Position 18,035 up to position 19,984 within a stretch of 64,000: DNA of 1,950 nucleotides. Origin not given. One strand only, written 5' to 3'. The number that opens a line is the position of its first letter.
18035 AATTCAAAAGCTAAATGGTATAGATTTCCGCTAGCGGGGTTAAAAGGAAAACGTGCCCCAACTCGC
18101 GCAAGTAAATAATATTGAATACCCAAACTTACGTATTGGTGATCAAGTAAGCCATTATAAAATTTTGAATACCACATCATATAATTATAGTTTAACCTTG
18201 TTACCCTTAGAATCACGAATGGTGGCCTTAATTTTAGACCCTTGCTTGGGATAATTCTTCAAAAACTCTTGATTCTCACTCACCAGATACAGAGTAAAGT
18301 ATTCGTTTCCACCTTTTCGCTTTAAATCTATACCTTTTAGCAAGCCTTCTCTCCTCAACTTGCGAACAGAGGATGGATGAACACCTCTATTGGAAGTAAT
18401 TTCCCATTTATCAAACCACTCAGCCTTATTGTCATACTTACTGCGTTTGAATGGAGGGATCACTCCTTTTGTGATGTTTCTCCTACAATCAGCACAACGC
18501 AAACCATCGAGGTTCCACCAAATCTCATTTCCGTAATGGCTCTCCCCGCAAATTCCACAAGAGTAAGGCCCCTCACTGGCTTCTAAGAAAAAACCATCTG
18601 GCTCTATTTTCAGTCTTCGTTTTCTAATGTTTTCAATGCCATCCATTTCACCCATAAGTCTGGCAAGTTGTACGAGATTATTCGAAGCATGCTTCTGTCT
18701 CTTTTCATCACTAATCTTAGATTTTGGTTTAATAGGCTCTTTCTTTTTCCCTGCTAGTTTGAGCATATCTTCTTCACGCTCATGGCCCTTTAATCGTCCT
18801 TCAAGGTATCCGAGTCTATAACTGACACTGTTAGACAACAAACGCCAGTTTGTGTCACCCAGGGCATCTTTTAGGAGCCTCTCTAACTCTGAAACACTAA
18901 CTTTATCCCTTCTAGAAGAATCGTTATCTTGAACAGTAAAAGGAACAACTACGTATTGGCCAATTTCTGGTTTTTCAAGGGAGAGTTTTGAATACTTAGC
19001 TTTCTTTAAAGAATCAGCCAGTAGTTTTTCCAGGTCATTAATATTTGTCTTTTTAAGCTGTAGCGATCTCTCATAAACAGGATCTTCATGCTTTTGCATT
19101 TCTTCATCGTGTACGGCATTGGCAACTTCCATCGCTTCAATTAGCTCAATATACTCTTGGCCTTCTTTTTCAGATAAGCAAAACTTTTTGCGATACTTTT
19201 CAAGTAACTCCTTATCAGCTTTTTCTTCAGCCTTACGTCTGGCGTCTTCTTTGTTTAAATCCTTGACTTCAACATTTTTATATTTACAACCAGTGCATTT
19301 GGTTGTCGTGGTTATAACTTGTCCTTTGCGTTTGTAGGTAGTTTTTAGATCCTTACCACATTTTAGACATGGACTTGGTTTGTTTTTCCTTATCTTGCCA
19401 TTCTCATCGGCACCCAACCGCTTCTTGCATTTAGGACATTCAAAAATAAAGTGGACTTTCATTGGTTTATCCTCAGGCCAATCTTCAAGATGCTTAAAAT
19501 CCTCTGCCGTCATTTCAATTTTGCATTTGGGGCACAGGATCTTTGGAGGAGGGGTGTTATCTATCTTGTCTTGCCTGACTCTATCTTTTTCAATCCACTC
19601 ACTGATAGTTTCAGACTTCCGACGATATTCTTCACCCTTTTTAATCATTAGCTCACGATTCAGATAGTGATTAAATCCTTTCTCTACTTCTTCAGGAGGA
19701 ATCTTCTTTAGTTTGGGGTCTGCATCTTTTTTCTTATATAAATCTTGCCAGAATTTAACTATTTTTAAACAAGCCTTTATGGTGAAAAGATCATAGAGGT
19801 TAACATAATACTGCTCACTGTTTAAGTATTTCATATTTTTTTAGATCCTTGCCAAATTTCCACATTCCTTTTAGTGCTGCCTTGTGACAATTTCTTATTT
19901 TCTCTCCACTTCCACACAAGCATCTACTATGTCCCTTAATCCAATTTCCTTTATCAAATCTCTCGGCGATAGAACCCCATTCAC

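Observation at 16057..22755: LexA-headed 8-gene operon with a CD-NTase/SMODS-like nucleotidyltransferase, a SEC-C protein, a multi-Zn-ribbon protein and DUF3800: candidate novel signalling-type defense system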

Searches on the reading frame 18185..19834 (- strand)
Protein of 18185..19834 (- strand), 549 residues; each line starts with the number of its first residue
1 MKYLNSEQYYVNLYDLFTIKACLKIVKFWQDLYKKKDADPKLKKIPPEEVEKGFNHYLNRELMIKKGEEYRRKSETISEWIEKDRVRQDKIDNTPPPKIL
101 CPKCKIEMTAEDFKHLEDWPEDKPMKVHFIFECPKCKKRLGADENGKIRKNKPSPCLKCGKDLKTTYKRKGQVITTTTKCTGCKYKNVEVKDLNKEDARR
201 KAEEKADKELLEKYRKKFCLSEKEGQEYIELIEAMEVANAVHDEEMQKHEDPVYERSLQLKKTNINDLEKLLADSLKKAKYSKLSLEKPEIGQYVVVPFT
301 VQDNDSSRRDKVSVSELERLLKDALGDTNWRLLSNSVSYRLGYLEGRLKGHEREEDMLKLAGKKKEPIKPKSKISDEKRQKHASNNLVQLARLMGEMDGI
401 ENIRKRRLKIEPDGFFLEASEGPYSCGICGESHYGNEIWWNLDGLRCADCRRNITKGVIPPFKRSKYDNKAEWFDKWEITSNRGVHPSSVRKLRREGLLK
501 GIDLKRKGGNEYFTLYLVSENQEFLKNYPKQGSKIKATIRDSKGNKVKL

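Call 3: search_protein_families(library=pfam, proteins=[window:18185-19834:-], max_evalue=0.1)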
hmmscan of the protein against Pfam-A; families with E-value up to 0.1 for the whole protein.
window:18185-19834:- (549 aa): 1 family
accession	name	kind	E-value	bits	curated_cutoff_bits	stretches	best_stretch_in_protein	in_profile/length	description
PF24042.1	DUF7351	-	0.00017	21.9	31.2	0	154-221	2-64/177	Domain of unknown function (DUF7351)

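Call 4: search_protein_families(library=padloc, proteins=[window:18185-19834:-], max_evalue=0.1)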
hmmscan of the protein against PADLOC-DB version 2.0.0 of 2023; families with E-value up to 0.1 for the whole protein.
window:18185-19834:- (549 aa): 0 families

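Call 8: search_protein_families(library=phrogs, proteins=[window:18185-19834:-], max_evalue=0.01)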
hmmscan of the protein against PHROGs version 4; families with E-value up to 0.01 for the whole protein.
window:18185-19834:- (549 aa): 0 families

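Call 10: search_protein_families(library=ncbifam, proteins=[window:18185-19834:-], max_evalue=0.01)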
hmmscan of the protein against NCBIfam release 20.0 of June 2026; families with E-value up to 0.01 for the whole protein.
window:18185-19834:- (549 aa): 0 families

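Call 12: find_homologous_proteins(query=window:18185-19834:-)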
Query window:18185-19834:- (549 aa): 407 proteins with E <= 0.001 among 8000 candidates; the best 120 are listed.
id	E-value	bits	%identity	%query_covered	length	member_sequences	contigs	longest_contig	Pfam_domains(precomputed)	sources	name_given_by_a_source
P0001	0.0e+0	1248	100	100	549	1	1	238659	-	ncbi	ncbi:MAG: hypothetical protein ABIB61_01650 [Candidatus Shapirobacteria bacterium]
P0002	0.0e+0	1023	82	100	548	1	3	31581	-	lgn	-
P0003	3.8e-292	988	77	100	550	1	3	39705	-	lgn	-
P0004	3.2e-291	985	77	100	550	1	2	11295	-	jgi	-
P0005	1.7e-286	969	77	100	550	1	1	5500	-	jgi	-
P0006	2.1e-286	969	76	100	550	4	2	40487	-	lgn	-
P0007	2.1e-283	959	76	100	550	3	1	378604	-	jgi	-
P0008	5.1e-282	955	75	100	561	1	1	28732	-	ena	-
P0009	9.4e-278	941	76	97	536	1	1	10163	-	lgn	-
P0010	1.1e-269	914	73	100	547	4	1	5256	-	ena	-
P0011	2.1e-264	896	71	100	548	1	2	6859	-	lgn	-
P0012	1.3e-259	881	71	100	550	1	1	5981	-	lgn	-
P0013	4.0e-253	859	69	100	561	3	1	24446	-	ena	-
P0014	1.8e-251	854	70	100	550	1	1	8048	-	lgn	-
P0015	5.4e-251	852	70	100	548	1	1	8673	-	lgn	-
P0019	1.1e-227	775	64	100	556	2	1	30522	-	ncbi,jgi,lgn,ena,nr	ncbi:MAG: ZPR1-type zinc finger protein [Candidatus Omnitrophica bacterium]|nr:ZPR1-type zinc finger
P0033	7.6e-201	687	58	100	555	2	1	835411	-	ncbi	-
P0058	7.6e-176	604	52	100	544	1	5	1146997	-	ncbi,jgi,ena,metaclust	jgi:hypothetical protein|metaclust:\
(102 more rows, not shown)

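Call 13: find_encoding_contigs(protein=P0019, flank=8000, max_places=3)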
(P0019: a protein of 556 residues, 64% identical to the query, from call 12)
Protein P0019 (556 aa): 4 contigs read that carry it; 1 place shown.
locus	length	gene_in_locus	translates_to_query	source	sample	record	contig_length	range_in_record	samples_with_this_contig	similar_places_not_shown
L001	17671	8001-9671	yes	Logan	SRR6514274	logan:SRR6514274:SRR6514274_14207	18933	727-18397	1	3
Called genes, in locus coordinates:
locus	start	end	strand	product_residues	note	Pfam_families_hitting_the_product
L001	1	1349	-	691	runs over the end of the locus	?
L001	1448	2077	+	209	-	PF01726:LexA_DNA_bind, PF00717:Peptidase_S24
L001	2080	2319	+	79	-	PF09954:DUF2188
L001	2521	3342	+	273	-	PF08878:HamA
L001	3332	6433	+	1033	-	PF00270:DEAD, PF04851:ResIII, PF00271:Helicase_C (weak)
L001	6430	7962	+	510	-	PF11074:DUF2779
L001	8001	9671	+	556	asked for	-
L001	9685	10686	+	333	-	-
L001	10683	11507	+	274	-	PF05116:S6PP (faint), PF08282:Hydrolase_3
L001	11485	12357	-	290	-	PF08003:Methyltransf_9 (weak), PF05219:DREV (weak), PF05401:NodS, PF13489:Methyltransf_23, PF13649:Methyltransf_25, PF13847:Methyltransf_31, PF08241:Methyltransf_11, PF08242:Methyltransf_12, +1 more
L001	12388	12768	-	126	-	PF00334:NDK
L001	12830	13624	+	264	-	PF06508:QueC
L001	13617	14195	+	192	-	PF01712:dNK, PF13521:AAA_28 (weak), PF02223:Thymidylate_kin (faint)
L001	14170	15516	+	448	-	PF00534:Glycos_transf_1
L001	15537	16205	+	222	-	PF01966:HD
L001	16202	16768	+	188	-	PF01725:Ham1p_like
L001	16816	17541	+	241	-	PF00303:Thymidylat_synt (faint)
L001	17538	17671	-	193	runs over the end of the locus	-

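Call 14: find_encoding_contigs(protein=P0058, flank=8000, max_places=3)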
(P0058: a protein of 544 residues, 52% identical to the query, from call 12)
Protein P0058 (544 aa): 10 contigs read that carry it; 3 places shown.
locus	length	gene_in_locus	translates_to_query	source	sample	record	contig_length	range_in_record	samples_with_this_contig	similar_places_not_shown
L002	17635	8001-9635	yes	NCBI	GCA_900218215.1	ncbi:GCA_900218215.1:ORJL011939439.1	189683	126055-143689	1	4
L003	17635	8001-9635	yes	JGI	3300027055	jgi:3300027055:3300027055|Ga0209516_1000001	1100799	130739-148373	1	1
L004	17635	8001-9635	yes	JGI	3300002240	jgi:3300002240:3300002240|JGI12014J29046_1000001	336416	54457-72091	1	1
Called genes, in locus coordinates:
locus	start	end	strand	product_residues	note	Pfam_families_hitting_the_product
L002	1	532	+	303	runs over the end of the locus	-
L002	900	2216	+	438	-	PF21269:TreT_GT1, PF00534:Glycos_transf_1, PF13692:Glyco_trans_1_4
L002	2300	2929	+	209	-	-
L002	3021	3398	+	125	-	-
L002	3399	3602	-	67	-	-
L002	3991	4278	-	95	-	-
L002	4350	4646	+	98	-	-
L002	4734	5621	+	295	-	PF01551:Peptidase_M23 (weak)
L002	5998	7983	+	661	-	PF07693:KAP_NTPase, PF13401:AAA_22 (faint)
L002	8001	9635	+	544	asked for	-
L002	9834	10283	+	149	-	-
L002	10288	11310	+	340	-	PF00565:SNase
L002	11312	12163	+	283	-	-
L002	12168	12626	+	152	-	-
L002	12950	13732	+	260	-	-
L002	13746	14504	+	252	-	-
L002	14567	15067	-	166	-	-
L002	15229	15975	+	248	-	-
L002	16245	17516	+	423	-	PF13481:AAA_25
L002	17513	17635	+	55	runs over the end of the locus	-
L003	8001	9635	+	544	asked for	-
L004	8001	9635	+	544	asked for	-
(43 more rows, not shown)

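Call 15: find_encoding_contigs(protein=P0033, flank=8000, max_places=3)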
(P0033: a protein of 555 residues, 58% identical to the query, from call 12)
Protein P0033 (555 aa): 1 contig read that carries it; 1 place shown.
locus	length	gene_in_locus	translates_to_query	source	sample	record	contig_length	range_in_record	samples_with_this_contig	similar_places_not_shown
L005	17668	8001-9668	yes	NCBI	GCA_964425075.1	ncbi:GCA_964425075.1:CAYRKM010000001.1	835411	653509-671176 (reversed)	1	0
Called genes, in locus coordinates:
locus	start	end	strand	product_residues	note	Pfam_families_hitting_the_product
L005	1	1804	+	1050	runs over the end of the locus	PF20473:MmeI_Mtase (faint), PF07669:Eco57I, PF02384:N6_Mtase, PF12950:TaqI_C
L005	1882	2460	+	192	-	-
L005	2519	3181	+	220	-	PF12705:PDDEXK_1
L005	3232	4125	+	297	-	PF12728:HTH_17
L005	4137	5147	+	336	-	PF13289:SIR2_2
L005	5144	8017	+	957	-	-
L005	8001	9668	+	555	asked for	-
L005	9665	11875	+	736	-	-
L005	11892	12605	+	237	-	-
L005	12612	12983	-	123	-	PF09397:FtsK_gamma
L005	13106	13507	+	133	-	-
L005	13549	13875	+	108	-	-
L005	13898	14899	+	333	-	-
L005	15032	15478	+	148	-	-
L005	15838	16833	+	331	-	PF01467:CTP_transf_like, PF04019:DUF359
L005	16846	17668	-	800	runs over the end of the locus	PF02190:LON_substr_bdg, PF00004:AAA, PF07728:AAA_5 (weak), PF22667:Lon_lid, PF05362:Lon_C, PF13541:ChlI (weak)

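Call 18: find_related_loci(query=A1, collection=genome_contigs, flank=10000)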
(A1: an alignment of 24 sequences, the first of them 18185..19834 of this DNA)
Query A1 (549 aa) in genome_contigs; peptide patterns used: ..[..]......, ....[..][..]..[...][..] (x = any residue, [..] = any of these).
143 stretches matched a pattern; 85 encode a relative of the query (tblastn E <= 1e-3); the best 80 are kept; 79 distinct loci.
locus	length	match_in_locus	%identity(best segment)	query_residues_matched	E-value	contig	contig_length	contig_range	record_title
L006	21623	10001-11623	66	1-541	0e+0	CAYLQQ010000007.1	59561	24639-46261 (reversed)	MAG TPA_asm: uncultured Pseudomonadales bacterium isolate SRP263991_co4_510 genome assembly, contig: NODE_410_length_595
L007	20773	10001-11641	64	3-549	0e+0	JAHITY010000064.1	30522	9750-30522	MAG: Candidatus Omnitrophota bacterium isolate MM_PC_MetaG.mb.228 MM_PC_MetaG.mb.228_k141_787243, whole genome shotgun s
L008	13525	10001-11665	60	1-549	0e+0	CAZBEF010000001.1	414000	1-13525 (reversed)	MAG TPA_asm: uncultured Gammaproteobacteria bacterium isolate SRP278252_co2_430 genome assembly, contig: NODE_10_length_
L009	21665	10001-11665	58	1-549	0e+0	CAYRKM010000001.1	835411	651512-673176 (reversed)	MAG TPA_asm: uncultured Gammaproteobacteria bacterium isolate SRP292972_co1_108 genome assembly, contig: NODE_7_length_8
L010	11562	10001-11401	61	1-459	0e+0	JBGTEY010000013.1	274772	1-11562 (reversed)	MAG: Patescibacteria group bacterium isolate JTS-RE179 k141_3005249, whole genome shotgun sequence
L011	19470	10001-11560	57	1-525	2e-179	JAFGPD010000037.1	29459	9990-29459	MAG: Candidatus Woesebacteria bacterium isolate Zod_Metabat.670 k87_7109409, whole genome shotgun sequence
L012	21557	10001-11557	53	8-525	2e-178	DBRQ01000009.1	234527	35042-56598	MAG TPA_asm: Candidatus Pacebacteria bacterium UBA1364 UBA1364_contig_680, whole genome shotgun sequence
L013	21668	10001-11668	51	1-549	3e-176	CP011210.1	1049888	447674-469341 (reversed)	MAG: Candidatus Beckwithbacteria bacterium GW2011_GWC1_49_16 chromosome, complete genome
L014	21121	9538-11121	51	1-533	9e-173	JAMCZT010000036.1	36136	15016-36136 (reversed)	MAG: Patescibacteria group bacterium isolate FK_Sedi_B_Bin.292 NODE_3350_length_36136_cov_19.4416, whole genome shotgun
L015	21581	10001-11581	51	1-530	4e-172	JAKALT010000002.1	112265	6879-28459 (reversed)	MAG: bacterium isolate WY5.bin133 NODE_262_length_112265_cov_1.934313, whole genome shotgun sequence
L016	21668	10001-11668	50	1-549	4e-172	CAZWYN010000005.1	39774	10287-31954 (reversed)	MAG TPA_asm: uncultured Pseudomonadales bacterium isolate SRP011637_co1_56 genome assembly, contig: NODE_200_length_3977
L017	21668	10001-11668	48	1-549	2e-171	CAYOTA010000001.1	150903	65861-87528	MAG TPA_asm: uncultured Gammaproteobacteria bacterium isolate SRP302895_co1_52 genome assembly, contig: NODE_215_length_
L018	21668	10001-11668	47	1-549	3e-169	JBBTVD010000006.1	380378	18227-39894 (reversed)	MAG: Patescibacteria group bacterium isolate H14-bin010_1 H14_bin010_1_000000000006, whole genome shotgun sequence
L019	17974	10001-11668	49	1-549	2e-169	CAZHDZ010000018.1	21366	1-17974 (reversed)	MAG TPA_asm: uncultured Gammaproteobacteria bacterium isolate SRP286056_co1_222 genome assembly, contig: NODE_2896_lengt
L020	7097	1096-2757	49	1-549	2e-166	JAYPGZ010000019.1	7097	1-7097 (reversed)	MAG: Candidatus Roizmanbacteria bacterium isolate 139578_S179_concoct_bins.tsv.227 NODE_11563_length_7097_cov_2.796649,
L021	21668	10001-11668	47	1-549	4e-165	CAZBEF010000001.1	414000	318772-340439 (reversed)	MAG TPA_asm: uncultured Gammaproteobacteria bacterium isolate SRP278252_co2_430 genome assembly, contig: NODE_10_length_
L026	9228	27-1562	55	36-549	1e-160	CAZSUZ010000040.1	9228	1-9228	MAG TPA_asm: uncultured Gammaproteobacteria bacterium isolate SRP300315_co1_1 genome assembly, contig: NODE_3144_length_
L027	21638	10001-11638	48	1-539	2e-160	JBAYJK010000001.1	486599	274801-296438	MAG: Patescibacteria group bacterium isolate SO_2016_GW1_54 scaffold00008_OW334_2016, whole genome shotgun sequence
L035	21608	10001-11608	45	1-531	2e-142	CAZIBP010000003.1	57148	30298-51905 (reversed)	MAG TPA_asm: uncultured Pseudomonadales bacterium isolate SRP093185_co1_41 genome assembly, contig: NODE_202_length_5714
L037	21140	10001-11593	46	1-525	6e-141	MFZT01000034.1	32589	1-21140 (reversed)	MAG: Candidatus Roizmanbacteria bacterium RIFCSPHIGHO2_02_FULL_43_11 rifcsphigho2_02_scaffold_4252, whole genome shotgun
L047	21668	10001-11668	47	1-549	2e-162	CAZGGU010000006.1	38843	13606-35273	MAG TPA_asm: uncultured Gammaproteobacteria bacterium isolate SRP292972_co1_102 genome assembly, contig: NODE_580_length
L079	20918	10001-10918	31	73-370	3e-37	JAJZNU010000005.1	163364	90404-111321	MAG: bacterium isolate MAS4.bin36 NODE_14_length_163364_cov_8.172694, whole genome shotgun sequence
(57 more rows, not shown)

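Call 26: predict_structure(alignment_id=A1)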
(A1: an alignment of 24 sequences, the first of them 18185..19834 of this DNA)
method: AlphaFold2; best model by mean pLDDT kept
length: 549 residues; sequences in the alignment: 24
mean_pLDDT: 83.3   pTM: 0.58
mean pLDDT of the five models: 83.3, 82.6, 81.4, 80.7, 80.5
residues with pLDDT >= 90: 121; 70-90: 367; 50-70: 56; < 50: 5
segments of 3 or more residues with pLDDT < 50: none
pLDDT, mean of each block of 10 residues (from residue 1): 73 95 94 84 79 89 94 92 88 88 88 79 83 87 82 72 80 84 84 85 92 94 92 91 82 68 81 86 87 84 85 87 84 81 87 72 55 79 90 86 82 82 84 89 88 87 60 83 86 90 88 89 88 65 56
secondary structure, 60 per line:
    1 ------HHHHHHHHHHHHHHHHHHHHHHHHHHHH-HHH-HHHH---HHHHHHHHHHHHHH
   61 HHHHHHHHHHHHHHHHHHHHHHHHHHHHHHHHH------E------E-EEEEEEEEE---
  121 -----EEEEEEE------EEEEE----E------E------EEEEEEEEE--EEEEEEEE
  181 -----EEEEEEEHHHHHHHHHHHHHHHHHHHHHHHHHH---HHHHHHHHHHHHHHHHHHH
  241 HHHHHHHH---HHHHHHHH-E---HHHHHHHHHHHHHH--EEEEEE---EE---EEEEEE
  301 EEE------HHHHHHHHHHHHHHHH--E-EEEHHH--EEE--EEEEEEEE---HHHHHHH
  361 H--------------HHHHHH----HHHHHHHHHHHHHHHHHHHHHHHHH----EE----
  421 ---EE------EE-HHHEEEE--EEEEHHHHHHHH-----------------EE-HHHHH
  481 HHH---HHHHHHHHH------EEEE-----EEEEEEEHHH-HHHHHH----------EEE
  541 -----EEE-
elements in order: H7-34 H40-43 H47-93 E109-117 E126-132 E139-143 E162-170 E173-180 E186-192 H193-218 H222-248 H252-259 H265-278 E281-286 E295-303 H310-325 E330-332 E338-340 E343-350 H354-361 H376-381 H386-410 E438-441 E444-447 H448-455 H476-483 H487-495 E502-505 E511-517 H522-527 E538-540 E546-548
